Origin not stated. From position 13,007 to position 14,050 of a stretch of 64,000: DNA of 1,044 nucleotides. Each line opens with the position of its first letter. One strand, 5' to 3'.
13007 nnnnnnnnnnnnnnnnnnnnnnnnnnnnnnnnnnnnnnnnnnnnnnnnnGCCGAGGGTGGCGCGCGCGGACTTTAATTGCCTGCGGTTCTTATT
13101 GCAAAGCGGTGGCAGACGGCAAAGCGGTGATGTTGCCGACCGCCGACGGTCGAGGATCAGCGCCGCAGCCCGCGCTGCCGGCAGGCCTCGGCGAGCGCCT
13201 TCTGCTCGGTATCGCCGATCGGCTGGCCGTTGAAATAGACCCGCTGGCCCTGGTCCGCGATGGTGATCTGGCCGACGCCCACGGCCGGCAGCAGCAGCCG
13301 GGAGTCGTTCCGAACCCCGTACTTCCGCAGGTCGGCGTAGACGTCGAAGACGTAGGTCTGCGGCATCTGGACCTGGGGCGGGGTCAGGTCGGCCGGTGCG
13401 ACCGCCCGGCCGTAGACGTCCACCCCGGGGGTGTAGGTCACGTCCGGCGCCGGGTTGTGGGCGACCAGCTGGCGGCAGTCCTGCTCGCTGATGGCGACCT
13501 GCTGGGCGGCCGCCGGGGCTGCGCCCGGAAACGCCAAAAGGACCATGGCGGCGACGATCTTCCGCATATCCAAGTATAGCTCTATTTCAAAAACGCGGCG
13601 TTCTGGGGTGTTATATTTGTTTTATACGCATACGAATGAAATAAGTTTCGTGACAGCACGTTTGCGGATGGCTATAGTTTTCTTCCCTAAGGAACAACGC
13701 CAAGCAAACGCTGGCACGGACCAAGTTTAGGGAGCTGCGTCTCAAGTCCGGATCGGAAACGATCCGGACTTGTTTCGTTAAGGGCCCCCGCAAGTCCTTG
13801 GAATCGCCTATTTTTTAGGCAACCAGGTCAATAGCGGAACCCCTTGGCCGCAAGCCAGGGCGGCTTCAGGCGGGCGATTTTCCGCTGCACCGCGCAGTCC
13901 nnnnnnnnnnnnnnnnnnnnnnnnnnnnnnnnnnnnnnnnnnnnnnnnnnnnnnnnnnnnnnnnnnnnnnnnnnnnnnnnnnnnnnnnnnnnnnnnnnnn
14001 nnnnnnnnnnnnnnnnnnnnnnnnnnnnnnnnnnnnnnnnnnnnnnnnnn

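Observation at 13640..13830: Candidate trans-acting sRNA in an AT-rich intergenic island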

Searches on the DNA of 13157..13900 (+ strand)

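Call 4: search_rna_families(source=window, start=13500, end=13900, threshold=evalue, max_evalue=10, show_alignments=3)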
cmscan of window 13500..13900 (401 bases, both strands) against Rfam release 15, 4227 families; matches with E-value up to 10: 1.
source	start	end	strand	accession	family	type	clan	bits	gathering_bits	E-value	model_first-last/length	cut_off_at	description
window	13690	13771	-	RF02651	SorY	Gene; sRNA;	-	12.8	111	4.9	1-83/83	no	Singlet oxygen resistance RNA Y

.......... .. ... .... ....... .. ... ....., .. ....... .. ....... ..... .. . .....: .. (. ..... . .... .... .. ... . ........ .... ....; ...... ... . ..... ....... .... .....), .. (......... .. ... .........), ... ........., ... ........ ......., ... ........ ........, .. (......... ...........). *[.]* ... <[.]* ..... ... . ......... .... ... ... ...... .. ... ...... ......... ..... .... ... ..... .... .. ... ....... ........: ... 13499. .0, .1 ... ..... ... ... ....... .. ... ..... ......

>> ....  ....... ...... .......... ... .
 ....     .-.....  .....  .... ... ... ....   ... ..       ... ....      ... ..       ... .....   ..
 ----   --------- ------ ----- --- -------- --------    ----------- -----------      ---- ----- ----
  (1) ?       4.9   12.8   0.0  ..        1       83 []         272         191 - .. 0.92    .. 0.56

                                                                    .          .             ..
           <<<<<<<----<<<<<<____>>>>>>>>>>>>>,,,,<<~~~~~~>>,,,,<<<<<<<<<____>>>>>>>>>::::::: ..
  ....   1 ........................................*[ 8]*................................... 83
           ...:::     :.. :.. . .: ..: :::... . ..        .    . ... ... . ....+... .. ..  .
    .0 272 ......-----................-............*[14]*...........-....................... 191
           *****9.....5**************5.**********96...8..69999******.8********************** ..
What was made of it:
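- On Rfam RF02346 ar35: There is no match in the window at E <= 10 (call 4).
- On Rfam RF02651 SorY: 12.8 bits, E = 4.9, on the minus strand (call 4).
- Closest known: Rfam RF02346, ar35. Different: The window itself gives no ar35 match at E <= 10 (call 4).
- Closest known: Rfam RF02651, SorY. Different: 12.8 bits against a gathering score of 111, E = 4.9, and on the opposite strand (call 4).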

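Call 36: build_rna_model(alignment_id=A3, structure=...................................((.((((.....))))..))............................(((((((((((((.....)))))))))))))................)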
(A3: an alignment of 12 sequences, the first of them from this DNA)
Model R1 built from alignment A3 (12 sequences, 130 columns); structure: as given.
model positions 107; base pairs 19; branch points 1; effective number of sequences 1.76; information 0.59 bits per position. Calibrated on 0.2 Mb of random sequence (short: E-values are rough).
structure used (alignment columns):
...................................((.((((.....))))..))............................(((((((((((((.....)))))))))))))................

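Call 39: search_with_rna_model(model_id=R1, sources=[window, L001, L002, L003, L004, L006, L007, L008, L009, L010, L011, L012, L015, L016, L017, L018], max_evalue=10, make_alignment=true)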
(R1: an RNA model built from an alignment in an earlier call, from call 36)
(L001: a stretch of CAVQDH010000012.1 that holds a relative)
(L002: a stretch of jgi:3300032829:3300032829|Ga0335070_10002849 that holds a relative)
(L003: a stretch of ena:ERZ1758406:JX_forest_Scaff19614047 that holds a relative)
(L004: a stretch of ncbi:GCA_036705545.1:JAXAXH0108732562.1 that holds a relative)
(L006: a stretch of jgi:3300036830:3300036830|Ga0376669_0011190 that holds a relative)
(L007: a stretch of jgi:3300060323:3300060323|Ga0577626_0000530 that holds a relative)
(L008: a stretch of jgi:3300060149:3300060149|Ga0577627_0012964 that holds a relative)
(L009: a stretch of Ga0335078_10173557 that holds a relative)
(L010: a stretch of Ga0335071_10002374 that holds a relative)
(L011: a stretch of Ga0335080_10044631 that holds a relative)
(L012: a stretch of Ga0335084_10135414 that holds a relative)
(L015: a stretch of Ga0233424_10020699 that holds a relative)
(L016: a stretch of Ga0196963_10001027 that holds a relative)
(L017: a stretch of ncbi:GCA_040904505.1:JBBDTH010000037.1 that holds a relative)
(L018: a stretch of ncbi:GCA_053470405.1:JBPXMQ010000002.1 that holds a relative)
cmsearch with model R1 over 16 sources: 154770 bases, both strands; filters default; matches with E-value up to 10: 22.
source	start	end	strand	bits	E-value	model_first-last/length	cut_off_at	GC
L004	1246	1352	-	121.3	1.3e-37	1-107/107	no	0.56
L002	2781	2888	-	114.9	1.8e-35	1-107/107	no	0.57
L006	2203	2309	-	112.1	1.5e-34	1-107/107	no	0.57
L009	2030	2138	+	110.7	4.7e-34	1-107/107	no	0.58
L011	1163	1271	+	109.2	1.5e-33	1-107/107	no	0.56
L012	805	914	-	108.9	1.9e-33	1-107/107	no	0.57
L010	12980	13088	-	107.4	5.6e-33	1-107/107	no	0.55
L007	896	1004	-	105.7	2.1e-32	1-107/107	no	0.59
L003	1325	1432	-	103.9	8.5e-32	1-107/107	no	0.55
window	13679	13785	+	103.1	1.5e-31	1-107/107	no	0.53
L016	10111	10222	-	76.1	1.7e-22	1-107/107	no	0.59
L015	1278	1389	-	74.7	4.9e-22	1-107/107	no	0.63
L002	2794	2823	+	24.3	3e-05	65-94/107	no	0.6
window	13743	13772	-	24.2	3.3e-05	65-94/107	no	0.57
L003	1338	1367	+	24.2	3.3e-05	65-94/107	no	0.57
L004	1259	1288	+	24.2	3.3e-05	65-94/107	no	0.57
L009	2096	2125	-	21.9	0.0002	65-94/107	no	0.7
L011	1229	1258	-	21.9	0.0002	65-94/107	no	0.7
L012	818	847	+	20.7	0.0005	65-94/107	no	0.6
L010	12993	13022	+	20.1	0.00081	65-94/107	no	0.63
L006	2216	2245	+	17.9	0.0044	65-94/107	no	0.6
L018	2818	2901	-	13.9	0.096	1-107/107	no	0.68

Alignment A4: 22 matches aligned to the model, 130 columns, each read 5' to 3' on its own strand. Consensus structure (alignment columns), stored with it:
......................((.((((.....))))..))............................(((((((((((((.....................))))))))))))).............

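Call 41: search_with_rna_model(model_id=R1, sources=[L017, L018, L001], max_evalue=10, filters=off, show_alignments=3)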
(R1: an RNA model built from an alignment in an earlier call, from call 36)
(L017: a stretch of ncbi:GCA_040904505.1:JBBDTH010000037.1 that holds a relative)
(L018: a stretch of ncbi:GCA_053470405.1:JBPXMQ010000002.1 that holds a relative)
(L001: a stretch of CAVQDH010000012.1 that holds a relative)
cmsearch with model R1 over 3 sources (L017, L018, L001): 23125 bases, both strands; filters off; matches with E-value up to 10: 4.
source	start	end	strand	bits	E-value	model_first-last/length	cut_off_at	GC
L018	2818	2901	-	13.9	0.014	1-107/107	no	0.68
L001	4256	4289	-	7.6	1.7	60-94/107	no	0.76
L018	4460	4487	-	7.6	1.7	59-94/107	no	0.75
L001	893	920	+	5.8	6.9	54-94/107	no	0.79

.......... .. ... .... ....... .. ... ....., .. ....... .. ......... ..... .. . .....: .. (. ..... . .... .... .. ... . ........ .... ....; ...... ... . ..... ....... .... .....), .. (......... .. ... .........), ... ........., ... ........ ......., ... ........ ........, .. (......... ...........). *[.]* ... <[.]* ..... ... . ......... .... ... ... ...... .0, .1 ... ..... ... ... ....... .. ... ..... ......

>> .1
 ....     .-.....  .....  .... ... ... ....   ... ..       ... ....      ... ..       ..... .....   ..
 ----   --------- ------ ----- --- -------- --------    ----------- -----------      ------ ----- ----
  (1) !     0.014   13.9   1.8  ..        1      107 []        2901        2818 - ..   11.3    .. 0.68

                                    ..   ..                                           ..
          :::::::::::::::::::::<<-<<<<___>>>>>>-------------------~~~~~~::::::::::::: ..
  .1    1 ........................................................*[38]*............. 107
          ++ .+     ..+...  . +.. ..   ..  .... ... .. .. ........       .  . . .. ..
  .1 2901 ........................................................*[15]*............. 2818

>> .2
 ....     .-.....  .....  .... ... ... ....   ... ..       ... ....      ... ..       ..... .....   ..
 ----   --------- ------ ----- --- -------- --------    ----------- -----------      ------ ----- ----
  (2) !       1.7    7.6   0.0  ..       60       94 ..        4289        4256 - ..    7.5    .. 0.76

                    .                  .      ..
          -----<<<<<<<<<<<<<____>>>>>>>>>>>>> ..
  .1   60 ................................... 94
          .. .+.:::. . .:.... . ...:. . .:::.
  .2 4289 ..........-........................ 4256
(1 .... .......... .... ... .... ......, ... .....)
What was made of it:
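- Tried and rejected: L018 (Azospirillum sp. sgz302134) gives only 13.9 bits (calls 39, 41).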

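Call 42: search_with_rna_model(model_id=R1, sources=[window, L002, L003, L004, L006, L007, L009, L010, L011, L012, L015, L016], max_evalue=1e-10, make_alignment=true)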
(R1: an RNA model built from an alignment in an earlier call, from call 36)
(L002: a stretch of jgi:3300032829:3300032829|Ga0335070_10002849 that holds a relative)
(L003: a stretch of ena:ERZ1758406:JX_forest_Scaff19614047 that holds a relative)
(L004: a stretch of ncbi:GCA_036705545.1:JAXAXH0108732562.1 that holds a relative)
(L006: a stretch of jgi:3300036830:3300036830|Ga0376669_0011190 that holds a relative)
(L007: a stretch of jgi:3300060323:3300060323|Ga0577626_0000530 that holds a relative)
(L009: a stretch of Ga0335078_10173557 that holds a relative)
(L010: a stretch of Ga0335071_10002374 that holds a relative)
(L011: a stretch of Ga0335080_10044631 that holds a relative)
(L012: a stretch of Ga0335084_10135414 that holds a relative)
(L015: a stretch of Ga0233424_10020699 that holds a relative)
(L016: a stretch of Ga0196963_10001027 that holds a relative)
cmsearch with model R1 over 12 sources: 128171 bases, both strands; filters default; matches with E-value up to 1e-10: 12.
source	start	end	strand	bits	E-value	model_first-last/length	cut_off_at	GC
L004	1246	1352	-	121.3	1.1e-37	1-107/107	no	0.56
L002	2781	2888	-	114.9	1.5e-35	1-107/107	no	0.57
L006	2203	2309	-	112.1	1.3e-34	1-107/107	no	0.57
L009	2030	2138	+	110.7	3.9e-34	1-107/107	no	0.58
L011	1163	1271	+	109.2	1.2e-33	1-107/107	no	0.56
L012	805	914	-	108.9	1.5e-33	1-107/107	no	0.57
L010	12980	13088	-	107.4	4.6e-33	1-107/107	no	0.55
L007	896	1004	-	105.7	1.8e-32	1-107/107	no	0.59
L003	1325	1432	-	103.9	7e-32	1-107/107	no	0.55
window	13679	13785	+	103.1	1.3e-31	1-107/107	no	0.53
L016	10111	10222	-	76.1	1.4e-22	1-107/107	no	0.59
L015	1278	1389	-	74.7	4.1e-22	1-107/107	no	0.63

Alignment A5: 12 matches aligned to the model, 123 columns, each read 5' to 3' on its own strand. Consensus structure (alignment columns), stored with it:
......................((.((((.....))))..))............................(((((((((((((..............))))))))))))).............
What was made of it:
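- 13773..13781 (+): U-rich tail UUUCGUUAA, the inferred 3' end. The RNA would be about 97 nt (13685-13781). Relatives have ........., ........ or UGUGUUUU. The covariance-model match spans 13679-13785 (call 42).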

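Call 50: search_dna_similar(query=window:13640-13790:+, collection=plasmids, mode=distant, max_evalue=0.01)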
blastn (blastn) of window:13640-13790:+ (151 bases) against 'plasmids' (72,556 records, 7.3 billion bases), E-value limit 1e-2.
No match.
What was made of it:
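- Tried and rejected: Plasmid collection, distant blastn: no match (call 50).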
